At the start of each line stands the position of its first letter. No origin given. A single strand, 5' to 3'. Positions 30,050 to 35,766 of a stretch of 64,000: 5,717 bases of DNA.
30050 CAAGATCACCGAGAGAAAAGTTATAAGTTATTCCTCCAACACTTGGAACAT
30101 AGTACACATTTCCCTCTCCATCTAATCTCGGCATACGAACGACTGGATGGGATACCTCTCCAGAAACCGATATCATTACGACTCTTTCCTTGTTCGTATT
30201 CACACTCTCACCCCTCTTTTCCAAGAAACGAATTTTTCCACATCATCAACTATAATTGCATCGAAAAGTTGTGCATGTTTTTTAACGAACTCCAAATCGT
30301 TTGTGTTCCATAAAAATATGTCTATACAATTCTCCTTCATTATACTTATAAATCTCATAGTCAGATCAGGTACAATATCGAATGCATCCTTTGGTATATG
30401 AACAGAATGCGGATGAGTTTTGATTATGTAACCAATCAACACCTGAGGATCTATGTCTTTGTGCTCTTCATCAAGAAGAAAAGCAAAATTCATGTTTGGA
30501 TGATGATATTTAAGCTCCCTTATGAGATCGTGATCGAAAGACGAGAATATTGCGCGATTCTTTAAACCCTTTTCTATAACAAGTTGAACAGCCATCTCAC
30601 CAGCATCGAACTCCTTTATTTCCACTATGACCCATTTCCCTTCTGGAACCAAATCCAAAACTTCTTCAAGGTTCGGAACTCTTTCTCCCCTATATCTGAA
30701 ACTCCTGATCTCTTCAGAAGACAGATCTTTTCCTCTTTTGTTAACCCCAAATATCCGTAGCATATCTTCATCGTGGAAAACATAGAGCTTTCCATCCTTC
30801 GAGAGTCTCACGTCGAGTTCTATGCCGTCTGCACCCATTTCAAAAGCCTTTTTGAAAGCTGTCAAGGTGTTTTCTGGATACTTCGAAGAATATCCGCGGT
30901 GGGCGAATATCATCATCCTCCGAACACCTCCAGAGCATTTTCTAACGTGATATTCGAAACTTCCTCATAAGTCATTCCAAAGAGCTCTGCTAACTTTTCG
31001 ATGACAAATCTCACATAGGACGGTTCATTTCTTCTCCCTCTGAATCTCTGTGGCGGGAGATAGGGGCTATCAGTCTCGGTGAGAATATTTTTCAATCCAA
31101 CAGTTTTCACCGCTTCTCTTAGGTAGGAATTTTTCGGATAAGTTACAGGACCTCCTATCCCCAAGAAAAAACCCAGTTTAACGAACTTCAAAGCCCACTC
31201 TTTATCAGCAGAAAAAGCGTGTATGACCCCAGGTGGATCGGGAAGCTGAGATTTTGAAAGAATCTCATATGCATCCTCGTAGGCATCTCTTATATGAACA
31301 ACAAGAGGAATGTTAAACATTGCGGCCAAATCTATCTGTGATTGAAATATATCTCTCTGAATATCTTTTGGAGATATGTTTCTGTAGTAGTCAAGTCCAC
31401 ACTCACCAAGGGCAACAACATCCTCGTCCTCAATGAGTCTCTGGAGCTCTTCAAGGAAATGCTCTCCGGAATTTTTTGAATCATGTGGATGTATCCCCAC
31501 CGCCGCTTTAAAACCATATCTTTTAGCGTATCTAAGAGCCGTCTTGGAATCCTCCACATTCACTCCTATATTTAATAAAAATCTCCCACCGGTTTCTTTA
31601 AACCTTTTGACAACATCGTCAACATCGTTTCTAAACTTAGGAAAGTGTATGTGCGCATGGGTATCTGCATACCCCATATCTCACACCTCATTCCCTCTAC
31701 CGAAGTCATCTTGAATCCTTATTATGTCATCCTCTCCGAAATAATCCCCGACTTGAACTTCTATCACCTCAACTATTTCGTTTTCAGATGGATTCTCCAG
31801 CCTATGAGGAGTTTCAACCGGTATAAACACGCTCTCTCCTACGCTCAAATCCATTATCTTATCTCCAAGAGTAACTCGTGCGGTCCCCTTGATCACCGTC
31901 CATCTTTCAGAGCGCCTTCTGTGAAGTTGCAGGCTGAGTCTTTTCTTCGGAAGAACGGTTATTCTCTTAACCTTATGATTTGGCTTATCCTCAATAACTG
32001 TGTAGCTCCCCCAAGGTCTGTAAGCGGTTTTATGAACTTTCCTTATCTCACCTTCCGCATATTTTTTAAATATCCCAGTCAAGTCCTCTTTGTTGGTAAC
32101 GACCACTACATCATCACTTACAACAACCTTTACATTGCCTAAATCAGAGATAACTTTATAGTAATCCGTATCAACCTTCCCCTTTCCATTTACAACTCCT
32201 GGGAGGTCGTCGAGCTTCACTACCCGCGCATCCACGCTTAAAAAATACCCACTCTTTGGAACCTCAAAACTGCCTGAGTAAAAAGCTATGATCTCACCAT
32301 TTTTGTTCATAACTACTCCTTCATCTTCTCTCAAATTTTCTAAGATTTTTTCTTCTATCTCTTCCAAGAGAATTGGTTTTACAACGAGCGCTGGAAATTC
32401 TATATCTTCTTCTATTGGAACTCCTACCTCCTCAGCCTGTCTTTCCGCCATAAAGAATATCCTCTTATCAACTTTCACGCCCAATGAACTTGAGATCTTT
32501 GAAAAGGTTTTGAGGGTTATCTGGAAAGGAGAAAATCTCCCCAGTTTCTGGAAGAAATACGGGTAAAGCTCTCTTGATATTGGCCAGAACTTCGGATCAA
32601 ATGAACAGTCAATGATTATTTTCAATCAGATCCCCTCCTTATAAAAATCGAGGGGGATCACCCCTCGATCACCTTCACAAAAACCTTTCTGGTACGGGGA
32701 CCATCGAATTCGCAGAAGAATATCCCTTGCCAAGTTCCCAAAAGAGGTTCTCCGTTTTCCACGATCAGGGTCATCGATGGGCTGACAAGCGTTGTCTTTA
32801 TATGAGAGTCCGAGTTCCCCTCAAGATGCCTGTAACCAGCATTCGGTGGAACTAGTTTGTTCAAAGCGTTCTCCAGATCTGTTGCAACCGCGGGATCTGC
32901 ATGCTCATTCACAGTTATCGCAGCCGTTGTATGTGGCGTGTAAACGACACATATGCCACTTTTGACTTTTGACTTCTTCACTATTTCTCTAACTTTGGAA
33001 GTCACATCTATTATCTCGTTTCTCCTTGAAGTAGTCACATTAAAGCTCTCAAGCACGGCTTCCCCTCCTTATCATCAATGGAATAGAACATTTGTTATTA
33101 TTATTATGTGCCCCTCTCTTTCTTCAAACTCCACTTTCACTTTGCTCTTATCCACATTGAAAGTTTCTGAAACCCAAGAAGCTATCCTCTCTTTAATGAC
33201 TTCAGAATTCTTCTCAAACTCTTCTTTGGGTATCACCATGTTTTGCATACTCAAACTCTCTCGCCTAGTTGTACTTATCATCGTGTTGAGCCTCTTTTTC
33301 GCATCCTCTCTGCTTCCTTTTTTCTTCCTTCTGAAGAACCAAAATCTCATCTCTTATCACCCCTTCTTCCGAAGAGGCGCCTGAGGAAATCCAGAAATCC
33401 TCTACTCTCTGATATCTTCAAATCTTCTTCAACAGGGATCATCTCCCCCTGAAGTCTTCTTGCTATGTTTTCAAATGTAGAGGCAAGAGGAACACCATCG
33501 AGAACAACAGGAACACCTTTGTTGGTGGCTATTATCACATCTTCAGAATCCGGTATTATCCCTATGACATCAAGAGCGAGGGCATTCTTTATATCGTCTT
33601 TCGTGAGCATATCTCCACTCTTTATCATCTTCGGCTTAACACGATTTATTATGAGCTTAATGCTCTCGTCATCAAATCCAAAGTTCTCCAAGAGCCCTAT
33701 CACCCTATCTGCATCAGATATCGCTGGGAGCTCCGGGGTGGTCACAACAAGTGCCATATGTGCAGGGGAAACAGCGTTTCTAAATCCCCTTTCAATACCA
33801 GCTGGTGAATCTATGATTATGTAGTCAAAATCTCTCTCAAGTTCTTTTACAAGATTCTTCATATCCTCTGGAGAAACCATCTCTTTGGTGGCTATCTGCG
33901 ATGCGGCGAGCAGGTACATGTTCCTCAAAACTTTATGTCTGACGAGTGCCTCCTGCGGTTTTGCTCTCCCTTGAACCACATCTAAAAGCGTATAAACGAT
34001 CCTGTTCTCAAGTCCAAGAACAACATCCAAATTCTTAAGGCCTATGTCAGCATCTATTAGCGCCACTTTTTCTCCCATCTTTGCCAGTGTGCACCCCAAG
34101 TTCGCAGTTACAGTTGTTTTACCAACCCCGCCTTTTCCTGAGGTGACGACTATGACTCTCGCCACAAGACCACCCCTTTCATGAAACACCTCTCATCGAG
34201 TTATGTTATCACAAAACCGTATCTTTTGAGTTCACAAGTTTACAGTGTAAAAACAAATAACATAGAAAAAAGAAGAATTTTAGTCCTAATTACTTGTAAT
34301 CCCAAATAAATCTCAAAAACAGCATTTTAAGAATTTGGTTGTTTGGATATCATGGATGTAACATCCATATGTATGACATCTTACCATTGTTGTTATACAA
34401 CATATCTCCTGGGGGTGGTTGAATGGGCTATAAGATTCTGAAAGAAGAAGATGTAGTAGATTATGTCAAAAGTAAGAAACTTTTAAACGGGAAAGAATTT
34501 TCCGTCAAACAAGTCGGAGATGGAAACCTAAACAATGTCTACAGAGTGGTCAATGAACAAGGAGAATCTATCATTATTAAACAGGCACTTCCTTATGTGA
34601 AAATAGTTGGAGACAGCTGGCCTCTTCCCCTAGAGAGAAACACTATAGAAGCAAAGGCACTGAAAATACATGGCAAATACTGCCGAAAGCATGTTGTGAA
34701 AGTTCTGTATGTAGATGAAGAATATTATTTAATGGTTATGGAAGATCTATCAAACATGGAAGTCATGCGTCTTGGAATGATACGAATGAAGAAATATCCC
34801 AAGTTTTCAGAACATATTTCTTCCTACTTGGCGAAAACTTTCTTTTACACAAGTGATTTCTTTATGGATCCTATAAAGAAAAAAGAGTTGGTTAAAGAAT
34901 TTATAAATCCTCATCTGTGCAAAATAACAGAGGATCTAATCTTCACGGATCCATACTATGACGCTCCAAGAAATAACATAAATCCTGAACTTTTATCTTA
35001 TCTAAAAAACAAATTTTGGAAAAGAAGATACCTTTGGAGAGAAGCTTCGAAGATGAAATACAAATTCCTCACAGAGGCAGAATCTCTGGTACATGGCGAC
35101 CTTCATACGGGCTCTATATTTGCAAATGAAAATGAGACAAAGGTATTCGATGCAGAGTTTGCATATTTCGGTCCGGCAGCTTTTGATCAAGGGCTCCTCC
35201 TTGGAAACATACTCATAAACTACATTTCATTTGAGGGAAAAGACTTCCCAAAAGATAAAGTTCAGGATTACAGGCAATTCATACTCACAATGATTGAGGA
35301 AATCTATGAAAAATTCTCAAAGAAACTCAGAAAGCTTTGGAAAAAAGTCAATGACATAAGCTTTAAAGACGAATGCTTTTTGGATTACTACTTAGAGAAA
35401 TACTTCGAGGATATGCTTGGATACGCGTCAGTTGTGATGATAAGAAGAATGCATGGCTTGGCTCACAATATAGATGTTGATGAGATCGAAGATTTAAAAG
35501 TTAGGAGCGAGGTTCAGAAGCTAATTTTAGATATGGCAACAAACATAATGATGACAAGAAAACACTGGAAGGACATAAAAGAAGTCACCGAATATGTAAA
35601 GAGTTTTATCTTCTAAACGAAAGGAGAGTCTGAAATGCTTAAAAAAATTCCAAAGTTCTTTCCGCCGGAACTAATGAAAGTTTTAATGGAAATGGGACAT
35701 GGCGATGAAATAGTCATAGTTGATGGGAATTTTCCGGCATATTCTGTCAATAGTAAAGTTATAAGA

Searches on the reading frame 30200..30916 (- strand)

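Call 75: search_protein_families(library=pfam, proteins=[window:30200-30916:-], max_evalue=0.00001)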
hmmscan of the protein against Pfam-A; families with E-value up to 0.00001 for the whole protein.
window:30200-30916:- (238 aa): 1 family
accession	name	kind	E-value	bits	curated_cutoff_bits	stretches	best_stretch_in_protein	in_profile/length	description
PF03009.23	GDPD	-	1.4e-34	120.7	23.6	1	6-227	1-243/244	Glycerophosphoryl diester phosphodiesterase family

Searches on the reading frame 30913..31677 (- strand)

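Call 75: search_protein_families(library=pfam, proteins=[window:30913-31677:-], max_evalue=0.00001)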
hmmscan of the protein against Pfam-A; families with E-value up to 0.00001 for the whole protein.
window:30913-31677:- (254 aa): 1 family
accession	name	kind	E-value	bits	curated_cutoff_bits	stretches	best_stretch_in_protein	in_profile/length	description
PF01026.27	TatD_DNase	-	7.8e-80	268.3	27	1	5-253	2-253/253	TatD related DNase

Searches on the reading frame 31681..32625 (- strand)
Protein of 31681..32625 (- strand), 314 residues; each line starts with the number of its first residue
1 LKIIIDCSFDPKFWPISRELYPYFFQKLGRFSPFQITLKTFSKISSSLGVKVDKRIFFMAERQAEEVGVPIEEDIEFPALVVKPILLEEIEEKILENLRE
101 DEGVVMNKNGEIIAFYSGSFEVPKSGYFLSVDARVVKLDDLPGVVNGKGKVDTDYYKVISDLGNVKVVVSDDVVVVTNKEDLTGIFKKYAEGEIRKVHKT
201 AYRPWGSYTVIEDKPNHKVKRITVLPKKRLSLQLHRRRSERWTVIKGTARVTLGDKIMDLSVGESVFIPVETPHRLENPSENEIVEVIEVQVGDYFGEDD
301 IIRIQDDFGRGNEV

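Call 75: search_protein_families(library=pfam, proteins=[window:31681-32625:-], max_evalue=0.00001)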
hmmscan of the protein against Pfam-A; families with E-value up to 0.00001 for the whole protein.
window:31681-32625:- (314 aa): 2 families
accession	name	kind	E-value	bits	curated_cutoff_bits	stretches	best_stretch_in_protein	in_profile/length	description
PF01050.24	MannoseP_isomer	-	1.9e-39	134.9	23.6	1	194-306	5-116/116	Mannose-6-phosphate isomerase C-terminal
PF07883.17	Cupin_2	-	1.5e-10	41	27.2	1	223-288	4-67/70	Cupin domain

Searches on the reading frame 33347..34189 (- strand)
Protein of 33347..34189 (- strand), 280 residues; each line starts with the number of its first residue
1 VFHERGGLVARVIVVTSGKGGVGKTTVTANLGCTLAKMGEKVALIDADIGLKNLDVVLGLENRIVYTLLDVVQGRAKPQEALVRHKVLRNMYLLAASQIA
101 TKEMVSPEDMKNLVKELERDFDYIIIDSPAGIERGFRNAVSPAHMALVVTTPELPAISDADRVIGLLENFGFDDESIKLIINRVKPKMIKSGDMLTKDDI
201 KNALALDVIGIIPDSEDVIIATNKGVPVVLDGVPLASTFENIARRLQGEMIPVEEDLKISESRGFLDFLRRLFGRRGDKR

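Call 75: search_protein_families(library=pfam, proteins=[window:33347-34189:-], max_evalue=0.00001)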
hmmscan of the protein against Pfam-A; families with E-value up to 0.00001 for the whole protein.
window:33347-34189:- (280 aa): 7 families
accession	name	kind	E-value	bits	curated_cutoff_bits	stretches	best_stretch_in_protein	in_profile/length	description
PF01656.29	CbiA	-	8.2e-23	81.2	25.4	1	13-228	1-125/125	CobQ/CobB/MinD/ParA nucleotide binding domain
PF10609.15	ParA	-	1.3e-22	80.8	27.1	1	9-246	2-245/246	NUBPL iron-transfer P-loop NTPase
PF13614.12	AAA_31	-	4.3e-21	76.1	27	1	11-165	2-162/177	AAA domain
PF09140.17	MipZ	-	1.1e-11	45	20.7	1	11-145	1-124/262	ATPase MipZ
PF02374.21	ArsA_ATPase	-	7.7e-11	42.2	24.3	1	13-48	3-38/305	Anion-transporting ATPase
PF06564.18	CBP_BcsQ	-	5.9e-10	39.5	21.3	1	12-154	3-149/234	Cellulose biosynthesis protein BcsQ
PF00142.24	Fer4_NifH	-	2.4e-08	34.2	25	1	15-245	4-243/271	4Fe-4S iron sulfur cluster binding proteins, NifH/frxC family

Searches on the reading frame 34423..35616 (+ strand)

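Call 75: search_protein_families(library=pfam, proteins=[window:34423-35616:+], max_evalue=0.00001)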
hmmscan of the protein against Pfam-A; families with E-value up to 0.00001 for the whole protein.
window:34423-35616:+ (397 aa): 1 family
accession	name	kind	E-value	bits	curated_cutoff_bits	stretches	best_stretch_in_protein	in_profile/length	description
PF01636.29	APH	-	1.1e-06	29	23.2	0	185-260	138-210/239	Phosphotransferase enzyme family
